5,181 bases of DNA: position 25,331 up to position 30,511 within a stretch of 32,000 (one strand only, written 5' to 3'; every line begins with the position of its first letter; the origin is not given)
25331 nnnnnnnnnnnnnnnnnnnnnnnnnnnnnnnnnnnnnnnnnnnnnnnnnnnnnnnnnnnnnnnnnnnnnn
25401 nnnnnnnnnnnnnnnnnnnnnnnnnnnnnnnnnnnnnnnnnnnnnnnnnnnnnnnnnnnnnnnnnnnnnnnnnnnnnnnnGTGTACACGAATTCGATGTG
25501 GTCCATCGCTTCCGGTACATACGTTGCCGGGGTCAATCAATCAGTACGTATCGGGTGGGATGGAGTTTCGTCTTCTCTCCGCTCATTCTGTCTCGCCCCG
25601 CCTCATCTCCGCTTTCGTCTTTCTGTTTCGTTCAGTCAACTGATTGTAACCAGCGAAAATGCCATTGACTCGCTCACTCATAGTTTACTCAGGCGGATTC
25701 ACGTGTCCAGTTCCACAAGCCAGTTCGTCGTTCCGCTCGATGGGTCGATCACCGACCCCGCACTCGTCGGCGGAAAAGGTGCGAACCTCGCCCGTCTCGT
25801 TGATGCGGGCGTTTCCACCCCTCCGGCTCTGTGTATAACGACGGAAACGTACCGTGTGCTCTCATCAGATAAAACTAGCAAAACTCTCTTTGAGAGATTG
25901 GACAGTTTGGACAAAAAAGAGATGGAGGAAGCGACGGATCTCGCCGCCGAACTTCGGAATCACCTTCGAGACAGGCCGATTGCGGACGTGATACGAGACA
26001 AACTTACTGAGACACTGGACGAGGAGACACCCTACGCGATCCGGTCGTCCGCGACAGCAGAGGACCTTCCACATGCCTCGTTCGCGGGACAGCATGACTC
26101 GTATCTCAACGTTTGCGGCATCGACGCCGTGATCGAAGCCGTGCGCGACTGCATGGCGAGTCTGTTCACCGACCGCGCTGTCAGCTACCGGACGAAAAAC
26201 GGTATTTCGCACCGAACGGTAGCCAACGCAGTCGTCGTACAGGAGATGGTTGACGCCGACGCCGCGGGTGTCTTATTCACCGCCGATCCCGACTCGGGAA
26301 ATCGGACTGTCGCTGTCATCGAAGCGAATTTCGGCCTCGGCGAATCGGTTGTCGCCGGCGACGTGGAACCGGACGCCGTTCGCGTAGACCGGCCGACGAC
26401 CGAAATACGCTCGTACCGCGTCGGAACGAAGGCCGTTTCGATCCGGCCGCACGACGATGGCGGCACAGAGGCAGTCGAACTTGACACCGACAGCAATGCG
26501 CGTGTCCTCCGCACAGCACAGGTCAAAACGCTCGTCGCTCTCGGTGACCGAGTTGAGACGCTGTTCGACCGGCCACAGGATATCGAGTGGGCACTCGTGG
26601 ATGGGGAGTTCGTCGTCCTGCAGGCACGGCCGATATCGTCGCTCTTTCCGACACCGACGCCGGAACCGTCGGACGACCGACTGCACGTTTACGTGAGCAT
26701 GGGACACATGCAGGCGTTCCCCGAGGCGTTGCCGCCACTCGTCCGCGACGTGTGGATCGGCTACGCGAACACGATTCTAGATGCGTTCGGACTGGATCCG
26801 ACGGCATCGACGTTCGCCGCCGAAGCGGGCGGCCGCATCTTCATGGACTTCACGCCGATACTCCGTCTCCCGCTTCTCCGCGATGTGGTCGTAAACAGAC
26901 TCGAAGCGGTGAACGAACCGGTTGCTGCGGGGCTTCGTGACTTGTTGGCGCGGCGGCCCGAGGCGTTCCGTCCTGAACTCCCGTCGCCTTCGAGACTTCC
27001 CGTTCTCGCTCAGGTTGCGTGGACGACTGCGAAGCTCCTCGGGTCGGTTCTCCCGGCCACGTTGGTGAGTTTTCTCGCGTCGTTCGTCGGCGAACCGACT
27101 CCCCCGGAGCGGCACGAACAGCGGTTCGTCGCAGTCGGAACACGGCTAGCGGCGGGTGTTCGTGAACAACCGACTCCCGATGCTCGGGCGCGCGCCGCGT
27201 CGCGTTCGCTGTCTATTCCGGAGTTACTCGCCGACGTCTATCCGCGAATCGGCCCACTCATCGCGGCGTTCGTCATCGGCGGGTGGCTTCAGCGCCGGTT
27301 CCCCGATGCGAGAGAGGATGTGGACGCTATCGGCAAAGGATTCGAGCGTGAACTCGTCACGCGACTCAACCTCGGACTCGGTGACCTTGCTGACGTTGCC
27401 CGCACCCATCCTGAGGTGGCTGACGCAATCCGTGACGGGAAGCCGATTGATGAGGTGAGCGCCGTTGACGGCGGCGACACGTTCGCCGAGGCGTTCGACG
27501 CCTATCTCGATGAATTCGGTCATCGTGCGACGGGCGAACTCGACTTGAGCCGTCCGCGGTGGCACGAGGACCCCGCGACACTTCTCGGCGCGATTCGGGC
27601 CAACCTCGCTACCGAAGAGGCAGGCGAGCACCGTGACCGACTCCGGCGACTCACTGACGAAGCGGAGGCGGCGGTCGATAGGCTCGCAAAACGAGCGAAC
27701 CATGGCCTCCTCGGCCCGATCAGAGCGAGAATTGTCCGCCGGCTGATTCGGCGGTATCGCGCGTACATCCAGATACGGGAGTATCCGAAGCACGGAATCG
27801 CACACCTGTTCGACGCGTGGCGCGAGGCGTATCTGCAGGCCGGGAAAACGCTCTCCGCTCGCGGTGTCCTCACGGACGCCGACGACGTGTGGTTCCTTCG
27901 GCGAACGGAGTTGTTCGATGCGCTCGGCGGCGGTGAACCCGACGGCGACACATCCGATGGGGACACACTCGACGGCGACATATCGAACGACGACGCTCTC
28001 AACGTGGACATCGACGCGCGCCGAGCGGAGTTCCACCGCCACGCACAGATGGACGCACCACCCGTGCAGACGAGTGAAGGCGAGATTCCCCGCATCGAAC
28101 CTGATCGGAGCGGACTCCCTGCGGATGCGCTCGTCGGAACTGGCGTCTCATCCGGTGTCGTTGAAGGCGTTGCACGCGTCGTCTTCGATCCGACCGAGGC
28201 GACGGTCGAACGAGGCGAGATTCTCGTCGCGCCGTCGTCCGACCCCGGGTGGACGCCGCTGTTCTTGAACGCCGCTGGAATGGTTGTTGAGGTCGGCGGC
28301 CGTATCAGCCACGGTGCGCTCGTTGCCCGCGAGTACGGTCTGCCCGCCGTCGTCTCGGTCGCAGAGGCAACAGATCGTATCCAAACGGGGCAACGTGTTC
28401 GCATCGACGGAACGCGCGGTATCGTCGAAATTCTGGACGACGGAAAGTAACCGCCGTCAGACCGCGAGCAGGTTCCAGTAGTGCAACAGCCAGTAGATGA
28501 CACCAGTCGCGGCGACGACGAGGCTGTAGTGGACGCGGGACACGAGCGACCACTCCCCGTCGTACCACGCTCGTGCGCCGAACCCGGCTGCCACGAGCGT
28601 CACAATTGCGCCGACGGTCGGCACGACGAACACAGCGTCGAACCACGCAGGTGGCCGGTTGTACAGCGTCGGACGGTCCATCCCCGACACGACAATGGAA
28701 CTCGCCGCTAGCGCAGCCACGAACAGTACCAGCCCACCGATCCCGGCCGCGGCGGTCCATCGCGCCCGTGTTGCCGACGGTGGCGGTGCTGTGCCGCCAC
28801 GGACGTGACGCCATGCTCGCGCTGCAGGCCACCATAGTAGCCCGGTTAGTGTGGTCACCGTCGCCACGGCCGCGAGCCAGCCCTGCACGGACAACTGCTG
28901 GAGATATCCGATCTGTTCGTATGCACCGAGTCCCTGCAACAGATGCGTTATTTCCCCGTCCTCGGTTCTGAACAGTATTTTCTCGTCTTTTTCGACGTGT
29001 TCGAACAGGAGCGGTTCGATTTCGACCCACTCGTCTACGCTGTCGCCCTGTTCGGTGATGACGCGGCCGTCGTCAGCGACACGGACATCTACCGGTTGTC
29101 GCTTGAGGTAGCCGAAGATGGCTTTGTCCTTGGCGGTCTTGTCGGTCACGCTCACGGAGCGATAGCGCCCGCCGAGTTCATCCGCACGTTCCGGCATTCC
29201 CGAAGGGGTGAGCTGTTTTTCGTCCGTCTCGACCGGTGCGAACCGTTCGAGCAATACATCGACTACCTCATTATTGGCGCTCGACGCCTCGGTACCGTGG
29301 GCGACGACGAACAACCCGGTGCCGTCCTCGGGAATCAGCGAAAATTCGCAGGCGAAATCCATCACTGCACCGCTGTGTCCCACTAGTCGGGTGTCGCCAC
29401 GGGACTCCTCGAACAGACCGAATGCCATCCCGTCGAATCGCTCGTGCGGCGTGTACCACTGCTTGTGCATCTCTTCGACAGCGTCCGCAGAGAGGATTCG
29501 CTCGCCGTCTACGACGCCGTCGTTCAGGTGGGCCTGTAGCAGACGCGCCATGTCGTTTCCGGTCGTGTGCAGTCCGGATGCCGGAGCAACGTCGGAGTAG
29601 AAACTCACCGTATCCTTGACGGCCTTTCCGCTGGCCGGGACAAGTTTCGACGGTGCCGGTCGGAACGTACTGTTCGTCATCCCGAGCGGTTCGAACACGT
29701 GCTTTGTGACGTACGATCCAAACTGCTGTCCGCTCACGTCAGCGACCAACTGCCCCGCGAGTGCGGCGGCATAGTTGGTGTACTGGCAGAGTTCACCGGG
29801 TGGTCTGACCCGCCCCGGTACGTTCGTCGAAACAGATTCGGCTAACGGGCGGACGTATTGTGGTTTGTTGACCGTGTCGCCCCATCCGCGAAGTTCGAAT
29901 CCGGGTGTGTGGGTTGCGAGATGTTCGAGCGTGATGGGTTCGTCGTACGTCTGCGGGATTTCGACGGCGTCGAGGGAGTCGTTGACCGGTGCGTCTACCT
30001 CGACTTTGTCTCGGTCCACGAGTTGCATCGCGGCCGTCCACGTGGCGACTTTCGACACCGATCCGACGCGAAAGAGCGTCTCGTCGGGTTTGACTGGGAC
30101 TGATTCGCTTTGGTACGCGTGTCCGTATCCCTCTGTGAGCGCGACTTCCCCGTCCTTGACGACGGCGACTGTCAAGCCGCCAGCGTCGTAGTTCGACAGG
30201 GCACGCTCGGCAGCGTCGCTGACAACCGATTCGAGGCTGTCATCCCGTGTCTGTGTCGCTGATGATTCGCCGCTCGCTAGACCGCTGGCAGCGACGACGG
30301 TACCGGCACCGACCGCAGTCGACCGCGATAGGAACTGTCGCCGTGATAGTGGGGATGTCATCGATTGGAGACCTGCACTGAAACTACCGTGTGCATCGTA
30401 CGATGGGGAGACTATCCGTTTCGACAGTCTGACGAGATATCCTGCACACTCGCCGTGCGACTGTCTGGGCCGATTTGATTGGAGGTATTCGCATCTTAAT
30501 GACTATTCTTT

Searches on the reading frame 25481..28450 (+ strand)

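Call 9: search_protein_families(library=ncbifam, proteins=[window:25481-28450:+], max_evalue=0.00001)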
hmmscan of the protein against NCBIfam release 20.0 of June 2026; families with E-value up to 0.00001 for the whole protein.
window:25481-28450:+ (989 aa): 24 families
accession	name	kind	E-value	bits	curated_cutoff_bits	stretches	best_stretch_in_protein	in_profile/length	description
NF004878.0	PRK06241.1-3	subfamily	9.8e-222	738.6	945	1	94-986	17-890/891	phosphoenolpyruvate synthase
NF004877.0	PRK06241.1-2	subfamily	4.8e-199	663.7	866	2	91-492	14-404/869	phosphoenolpyruvate synthase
NF041857.1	RIF_Ptrans_rph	equivalog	5.2e-196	653.7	999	2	91-492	12-403/864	rifamycin-inactivating phosphotransferase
NF004879.0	PRK06241.1-4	equivalog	1.3e-172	576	976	2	91-487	14-399/868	phosphoenolpyruvate synthase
NF004880.0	PRK06241.2-1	equivalog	1.9e-148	495.9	972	2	617-985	487-837/837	phosphoenolpyruvate synthase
NF000283.1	RPH_KJ151292.1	equivalog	3.4e-137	459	1700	2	92-471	16-384/865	rifamycin-inactivating phosphotransferase Rph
NF004881.0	PRK06241.2-2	equivalog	8.9e-126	421.3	883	2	83-388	6-313/898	phosphoenolpyruvate synthase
NF052632.1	undecylprod_RedH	equivalog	1.6e-107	360.5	1350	2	83-388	3-296/880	undecylprodigiosin ligase RedH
NF005057.0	PRK06464.1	equivalog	3.8e-107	359.3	598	2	90-386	15-336/798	phosphoenolpyruvate synthase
TIGR01418.1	PEP_synth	equivalog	1.3e-103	347.8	739.75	2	94-386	14-330/784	pyruvate, water dikinase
NF052631.1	prodigiosin_PigC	equivalog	4.5e-103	345.8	1300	2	86-387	5-299/883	prodigiosin ligase PigC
NF004883.0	PRK06241.2-4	equivalog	2.6e-91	307.2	1063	2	92-389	28-331/928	phosphoenolpyruvate synthase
NF004882.0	PRK06241.2-3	equivalog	2e-60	204.8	850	2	96-388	12-279/827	phosphoenolpyruvate synthase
NF006153.0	PRK08296.1-5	subfamily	9.1e-36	123.4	578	1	883-986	503-607/608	hypothetical protein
NF006151.0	PRK08296.1-3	equivalog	2.6e-29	102.2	693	1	882-986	499-604/604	hypothetical protein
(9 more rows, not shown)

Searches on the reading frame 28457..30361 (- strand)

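Call 9: search_protein_families(library=ncbifam, proteins=[window:28457-30361:-], max_evalue=0.00001)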
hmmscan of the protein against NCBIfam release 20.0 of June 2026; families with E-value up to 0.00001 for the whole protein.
window:28457-30361:- (634 aa): 46 families (the best 25 are shown)
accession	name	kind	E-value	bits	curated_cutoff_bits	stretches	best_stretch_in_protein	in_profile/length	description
NF007943.0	PRK10662.1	equivalog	8.4e-31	106.9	266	1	23-356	13-356/380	D-alanyl-D-alanine-carboxypeptidase/endopeptidase AmpH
NF033085.1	bla_class_C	equivalog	4.2e-25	88.3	415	1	41-317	2-270/356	class C beta-lactamase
NF045671.1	blaPNC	exception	1.4e-18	66.9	750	1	12-287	13-284/401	PNC family class C beta-lactamase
NF000422.6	blaPDC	exception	8.7e-16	58.1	865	1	22-315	11-299/397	PDC family class C beta-lactamase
NF000519.2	blaPDC_var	exception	1.1e-15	57.8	900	1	24-318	13-302/397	PDC variant family class C beta-lactamase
NF041665.1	blaPSZ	exception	4.8e-15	55.4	850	1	25-314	10-290/379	PSZ family class C beta-lactamase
NF012172.1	FOX-MOX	exception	3.3e-14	52.6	700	1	27-315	15-292/382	FOX/MOX family class C beta-lactamase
NF038069.1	blaIDC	exception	9.5e-14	51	850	1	46-282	41-271/395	IDC family class C beta-lactamase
NF052559.1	MthAcHydAcmB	equivalog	1.4e-13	50.3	550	1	42-299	9-290/391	methyl acetate hydrolase AcmB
NF040478.1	blaLAQ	exception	2e-13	50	850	1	42-316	26-292/380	LAQ family class C beta-lactamase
NF000239.3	MOX_CMY1_fam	exception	4.8e-13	49.1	770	1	24-335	16-316/383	CMY-1/MOX family class C beta-lactamase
NF012173.1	CMY2-MIR-ACT-EC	exception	1.5e-12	47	680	1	32-288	17-267/380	CMY2/MIR/ACT/EC family class C beta-lactamase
NF033575.1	blaRHO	exception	1.7e-12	47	825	1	36-237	21-210/380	RHO family class C beta-lactamase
NF009622.0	PRK13128.1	equivalog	2e-12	46.4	443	1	53-371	14-330/518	D-aminopeptidase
NF038359.1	blaPRC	exception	3.3e-12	46.1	820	1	38-303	21-277/379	PRC family class C beta-lactamase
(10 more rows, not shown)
